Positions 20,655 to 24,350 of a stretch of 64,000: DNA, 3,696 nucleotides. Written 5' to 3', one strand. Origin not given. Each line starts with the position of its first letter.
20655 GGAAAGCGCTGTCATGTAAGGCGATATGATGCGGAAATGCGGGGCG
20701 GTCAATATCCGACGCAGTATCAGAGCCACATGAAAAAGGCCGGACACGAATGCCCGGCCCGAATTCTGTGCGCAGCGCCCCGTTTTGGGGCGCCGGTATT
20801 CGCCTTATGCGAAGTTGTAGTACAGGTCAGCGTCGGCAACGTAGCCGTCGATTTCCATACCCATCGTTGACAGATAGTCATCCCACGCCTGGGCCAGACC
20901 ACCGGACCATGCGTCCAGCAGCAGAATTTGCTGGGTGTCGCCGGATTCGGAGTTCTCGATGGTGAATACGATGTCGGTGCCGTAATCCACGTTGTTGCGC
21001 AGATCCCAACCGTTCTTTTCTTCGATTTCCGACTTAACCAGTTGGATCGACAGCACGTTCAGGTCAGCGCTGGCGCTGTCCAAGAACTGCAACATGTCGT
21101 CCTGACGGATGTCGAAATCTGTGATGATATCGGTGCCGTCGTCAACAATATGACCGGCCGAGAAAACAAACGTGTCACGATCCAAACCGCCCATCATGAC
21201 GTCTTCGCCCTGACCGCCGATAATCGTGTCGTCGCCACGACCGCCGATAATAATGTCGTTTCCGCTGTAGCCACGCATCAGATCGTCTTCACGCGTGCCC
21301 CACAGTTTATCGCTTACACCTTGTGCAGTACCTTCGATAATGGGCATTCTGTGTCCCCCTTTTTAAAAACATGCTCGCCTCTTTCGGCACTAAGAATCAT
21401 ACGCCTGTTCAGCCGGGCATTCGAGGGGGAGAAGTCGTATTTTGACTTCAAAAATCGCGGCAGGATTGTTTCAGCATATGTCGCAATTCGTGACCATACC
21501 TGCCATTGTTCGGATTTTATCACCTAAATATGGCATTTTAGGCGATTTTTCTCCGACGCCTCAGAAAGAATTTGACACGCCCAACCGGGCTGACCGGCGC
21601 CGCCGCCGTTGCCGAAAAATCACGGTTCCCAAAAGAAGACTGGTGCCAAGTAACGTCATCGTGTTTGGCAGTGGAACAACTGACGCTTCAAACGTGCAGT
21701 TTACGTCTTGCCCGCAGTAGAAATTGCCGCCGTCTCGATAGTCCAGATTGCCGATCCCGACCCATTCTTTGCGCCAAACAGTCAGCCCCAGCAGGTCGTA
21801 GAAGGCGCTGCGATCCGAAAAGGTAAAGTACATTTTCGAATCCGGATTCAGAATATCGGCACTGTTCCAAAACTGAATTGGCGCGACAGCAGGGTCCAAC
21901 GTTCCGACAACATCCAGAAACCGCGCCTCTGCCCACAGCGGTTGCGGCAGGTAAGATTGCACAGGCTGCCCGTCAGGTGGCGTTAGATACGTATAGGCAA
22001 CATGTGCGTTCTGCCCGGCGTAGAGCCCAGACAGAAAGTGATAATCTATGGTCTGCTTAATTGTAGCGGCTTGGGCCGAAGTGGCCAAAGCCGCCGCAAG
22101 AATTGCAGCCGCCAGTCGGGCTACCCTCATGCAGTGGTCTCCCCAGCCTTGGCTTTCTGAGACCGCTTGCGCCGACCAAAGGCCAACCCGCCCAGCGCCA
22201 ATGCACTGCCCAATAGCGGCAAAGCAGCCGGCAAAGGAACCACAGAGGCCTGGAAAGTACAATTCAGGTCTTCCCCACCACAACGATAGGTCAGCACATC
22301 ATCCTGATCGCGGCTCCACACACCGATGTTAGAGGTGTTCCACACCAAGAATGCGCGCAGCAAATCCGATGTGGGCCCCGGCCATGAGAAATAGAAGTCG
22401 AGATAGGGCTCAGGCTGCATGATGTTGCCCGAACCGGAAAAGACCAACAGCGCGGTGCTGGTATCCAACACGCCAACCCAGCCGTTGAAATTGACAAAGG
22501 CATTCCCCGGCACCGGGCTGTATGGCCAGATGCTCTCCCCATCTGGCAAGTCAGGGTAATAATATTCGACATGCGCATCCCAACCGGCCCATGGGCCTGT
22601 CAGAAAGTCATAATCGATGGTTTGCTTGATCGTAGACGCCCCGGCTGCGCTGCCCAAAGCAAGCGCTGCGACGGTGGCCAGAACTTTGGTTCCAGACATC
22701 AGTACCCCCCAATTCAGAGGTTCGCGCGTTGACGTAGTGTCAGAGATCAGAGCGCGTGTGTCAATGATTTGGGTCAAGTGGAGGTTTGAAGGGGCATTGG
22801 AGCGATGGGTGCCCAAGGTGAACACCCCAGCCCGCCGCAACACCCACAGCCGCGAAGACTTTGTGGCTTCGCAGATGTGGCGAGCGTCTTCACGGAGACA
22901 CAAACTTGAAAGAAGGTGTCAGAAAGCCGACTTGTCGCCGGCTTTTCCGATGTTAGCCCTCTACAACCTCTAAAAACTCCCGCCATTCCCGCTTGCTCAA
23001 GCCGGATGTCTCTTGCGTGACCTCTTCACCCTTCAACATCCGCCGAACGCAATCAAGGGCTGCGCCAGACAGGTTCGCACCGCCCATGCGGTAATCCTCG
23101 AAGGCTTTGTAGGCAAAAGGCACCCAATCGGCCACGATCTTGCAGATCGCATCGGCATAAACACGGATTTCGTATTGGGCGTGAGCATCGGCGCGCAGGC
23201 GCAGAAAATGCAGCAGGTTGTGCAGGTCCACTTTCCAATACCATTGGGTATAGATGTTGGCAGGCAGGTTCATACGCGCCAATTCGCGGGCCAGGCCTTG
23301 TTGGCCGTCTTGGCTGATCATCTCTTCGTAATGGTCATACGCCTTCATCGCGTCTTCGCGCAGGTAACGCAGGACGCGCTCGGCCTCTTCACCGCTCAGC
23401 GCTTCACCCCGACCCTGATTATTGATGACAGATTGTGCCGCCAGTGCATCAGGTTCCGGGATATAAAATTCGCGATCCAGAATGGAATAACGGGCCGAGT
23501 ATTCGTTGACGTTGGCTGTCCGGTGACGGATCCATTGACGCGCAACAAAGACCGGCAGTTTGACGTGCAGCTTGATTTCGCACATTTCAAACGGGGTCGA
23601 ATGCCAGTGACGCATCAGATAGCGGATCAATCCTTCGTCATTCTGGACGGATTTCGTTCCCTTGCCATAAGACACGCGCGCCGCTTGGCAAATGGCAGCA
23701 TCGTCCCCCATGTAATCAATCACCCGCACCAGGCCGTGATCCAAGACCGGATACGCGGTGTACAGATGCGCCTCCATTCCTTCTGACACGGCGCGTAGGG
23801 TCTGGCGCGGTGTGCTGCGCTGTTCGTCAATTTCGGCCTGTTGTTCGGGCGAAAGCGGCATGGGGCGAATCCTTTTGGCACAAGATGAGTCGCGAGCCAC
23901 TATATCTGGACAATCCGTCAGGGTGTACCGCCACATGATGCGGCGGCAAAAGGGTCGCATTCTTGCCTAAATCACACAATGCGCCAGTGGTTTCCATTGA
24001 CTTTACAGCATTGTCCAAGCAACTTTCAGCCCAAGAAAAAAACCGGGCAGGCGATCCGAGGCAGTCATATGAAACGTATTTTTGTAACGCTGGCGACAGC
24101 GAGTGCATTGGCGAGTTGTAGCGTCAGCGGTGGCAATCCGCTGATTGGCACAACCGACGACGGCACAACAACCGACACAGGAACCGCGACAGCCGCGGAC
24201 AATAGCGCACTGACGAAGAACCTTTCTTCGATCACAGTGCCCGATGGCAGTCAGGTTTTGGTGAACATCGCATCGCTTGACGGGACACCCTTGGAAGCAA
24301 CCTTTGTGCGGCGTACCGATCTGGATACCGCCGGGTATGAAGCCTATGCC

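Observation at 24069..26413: Slam-like translocon (TPR + DUF560 barrel) paired with a TbpB/fHbp-like lipoprotein in a free-living marine alphaproteobacterium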

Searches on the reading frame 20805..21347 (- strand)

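Call 50: search_protein_families(library=ncbifam, proteins=[window:20805-21347:-], max_evalue=0.01)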
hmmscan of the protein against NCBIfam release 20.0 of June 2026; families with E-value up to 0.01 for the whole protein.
window:20805-21347:- (180 aa): 7 families
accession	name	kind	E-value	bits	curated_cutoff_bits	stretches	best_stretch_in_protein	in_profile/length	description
NF046115.1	Ca_rpt_SMc04171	equivalog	4.1e-14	52.6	625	1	9-96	438-525/574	SMc04171 family calcium-binding repeat protein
NF052454.1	BtaGlycanEglC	equivalog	4.8e-11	42.2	700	1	18-163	97-229/459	endo-1,3-1,4-beta-glycanase EglC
NF050046.1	PueAB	exception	2e-10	39.7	670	1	11-95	495-573/616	polyurethane esterase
NF035945.1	Zn_serralysin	subfamily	2.3e-09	37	500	1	16-91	323-400/462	serralysin family metalloprotease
NF033943.0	RTX_toxin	subfamily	5.7e-09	34.7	1000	1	17-108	757-839/930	RTX family hemolysin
NF053766.1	ZapA_metallo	exception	2.2e-08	33.6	940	1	5-84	331-412/483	ZapA family metalloprotease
NF033203.1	entero_EhxA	exception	0.0002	19.7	2000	1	12-60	720-768/997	enterohemolysin EhxA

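Call 51: search_protein_families(library=pfam, proteins=[window:20805-21347:-], max_evalue=0.01)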
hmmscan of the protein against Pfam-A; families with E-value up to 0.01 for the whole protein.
window:20805-21347:- (180 aa): 2 families
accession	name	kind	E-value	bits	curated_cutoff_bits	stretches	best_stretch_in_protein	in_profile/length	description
PF00353.25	HemolysinCabind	-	1.2e-14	54.4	23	2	26-59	2-35/36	RTX calcium-binding nonapeptide repeat (4 copies)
PF20597.4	pAdhesive_15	-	0.0095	16.3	23.8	0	29-135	55-155/254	Putative Ice-binding-like adhesive domain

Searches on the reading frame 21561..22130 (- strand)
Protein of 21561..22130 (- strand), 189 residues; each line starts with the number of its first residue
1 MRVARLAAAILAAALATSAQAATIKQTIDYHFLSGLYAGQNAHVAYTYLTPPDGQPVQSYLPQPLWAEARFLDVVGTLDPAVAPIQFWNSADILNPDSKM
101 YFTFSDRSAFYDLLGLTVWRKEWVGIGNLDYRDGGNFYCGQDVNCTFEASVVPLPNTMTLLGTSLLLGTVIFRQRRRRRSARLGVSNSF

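Call 50: search_protein_families(library=ncbifam, proteins=[window:21561-22130:-], max_evalue=0.01)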
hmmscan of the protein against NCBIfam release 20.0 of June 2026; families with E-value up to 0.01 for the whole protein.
window:21561-22130:- (189 aa): 3 families
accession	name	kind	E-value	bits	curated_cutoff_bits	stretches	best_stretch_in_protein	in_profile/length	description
NF033554.9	floc_PepA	equivalog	6.7e-08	32.7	80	1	89-176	182-260/261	flocculation-associated PEP-CTERM protein PepA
NF038125.1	PEP_CTERM_THxN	subfamily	0.0028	17.3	85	0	146-174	216-244/246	THxN family PEP-CTERM protein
NF033207.2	midcut_by_XrtH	subfamily_domain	0.0068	16.5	45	0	148-182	33-67/175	midcut-by-XrtH protein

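Call 51: search_protein_families(library=pfam, proteins=[window:21561-22130:-], max_evalue=0.01)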
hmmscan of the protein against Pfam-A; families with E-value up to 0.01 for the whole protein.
window:21561-22130:- (189 aa): 1 family
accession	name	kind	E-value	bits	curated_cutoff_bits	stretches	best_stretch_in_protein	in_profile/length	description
PF07589.16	PEP-CTERM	-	0.0086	16.6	20.7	1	152-176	2-24/24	PEP-CTERM motif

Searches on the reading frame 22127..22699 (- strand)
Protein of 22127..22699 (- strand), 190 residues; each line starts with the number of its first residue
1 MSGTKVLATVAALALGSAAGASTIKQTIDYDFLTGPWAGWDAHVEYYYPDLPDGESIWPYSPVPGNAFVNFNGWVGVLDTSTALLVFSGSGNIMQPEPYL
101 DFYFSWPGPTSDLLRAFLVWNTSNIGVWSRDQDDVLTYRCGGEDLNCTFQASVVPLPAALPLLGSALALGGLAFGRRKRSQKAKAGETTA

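Call 50: search_protein_families(library=ncbifam, proteins=[window:22127-22699:-], max_evalue=0.01)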
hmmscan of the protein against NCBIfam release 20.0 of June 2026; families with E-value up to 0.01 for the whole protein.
window:22127-22699:- (190 aa): 1 family
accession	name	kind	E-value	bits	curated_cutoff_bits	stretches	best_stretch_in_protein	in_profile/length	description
NF033554.9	floc_PepA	equivalog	3.6e-05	23.7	80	1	97-180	188-261/261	flocculation-associated PEP-CTERM protein PepA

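Call 51: search_protein_families(library=pfam, proteins=[window:22127-22699:-], max_evalue=0.01)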
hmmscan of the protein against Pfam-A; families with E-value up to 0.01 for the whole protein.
window:22127-22699:- (190 aa): 0 families

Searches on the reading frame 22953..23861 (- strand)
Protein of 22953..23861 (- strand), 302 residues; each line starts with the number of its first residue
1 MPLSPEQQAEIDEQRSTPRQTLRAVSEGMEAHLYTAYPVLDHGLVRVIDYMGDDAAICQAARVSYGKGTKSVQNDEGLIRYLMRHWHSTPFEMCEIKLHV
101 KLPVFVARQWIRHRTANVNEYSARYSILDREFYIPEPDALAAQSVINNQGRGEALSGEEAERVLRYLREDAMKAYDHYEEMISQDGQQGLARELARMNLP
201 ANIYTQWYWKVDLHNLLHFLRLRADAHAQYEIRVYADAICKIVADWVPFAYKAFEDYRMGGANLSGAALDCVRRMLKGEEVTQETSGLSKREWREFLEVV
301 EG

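Call 50: search_protein_families(library=ncbifam, proteins=[window:22953-23861:-], max_evalue=0.01)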
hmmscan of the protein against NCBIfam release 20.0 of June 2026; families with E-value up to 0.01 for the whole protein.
window:22953-23861:- (302 aa): 1 family
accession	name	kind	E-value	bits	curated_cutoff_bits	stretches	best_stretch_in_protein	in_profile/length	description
TIGR02170.1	thyX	equivalog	1.6e-61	207.6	87.9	1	45-254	2-211/211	FAD-dependent thymidylate synthase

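Call 51: search_protein_families(library=pfam, proteins=[window:22953-23861:-], max_evalue=0.01)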
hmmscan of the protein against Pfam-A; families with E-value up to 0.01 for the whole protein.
window:22953-23861:- (302 aa): 1 family
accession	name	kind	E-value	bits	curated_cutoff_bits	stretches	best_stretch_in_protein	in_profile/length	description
PF02511.20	Thy1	-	1e-57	195.5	24.8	1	46-248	1-190/191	Thymidylate synthase complementing protein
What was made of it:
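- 22953..23861 (-): thyX, the FAD-dependent thymidylate synthase. It is the conserved divergent neighbour. The true start is the ATG at 23861 (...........), not the longer ORF that runs to 23960. TIGR02170 scores 207.6 bits and PF02511 gives E = 1e-57 (calls 50, 51).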

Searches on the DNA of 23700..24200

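Call 61: search_rna_families(source=window, start=23700, end=24200, threshold=evalue, max_evalue=1)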
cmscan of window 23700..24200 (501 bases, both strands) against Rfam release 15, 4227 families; matches with E-value up to 1: 1.
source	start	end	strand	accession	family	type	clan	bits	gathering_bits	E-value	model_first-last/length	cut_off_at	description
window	23883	23956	-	RF02784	SorX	Gene; sRNA;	-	15.2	46.6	0.62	1-73/73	no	Singlet oxygen resistance RNA X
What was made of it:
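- Tried and rejected: The only hit was an insignificant SorX match (15 bits against a gathering score of 46.6) (call 61).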
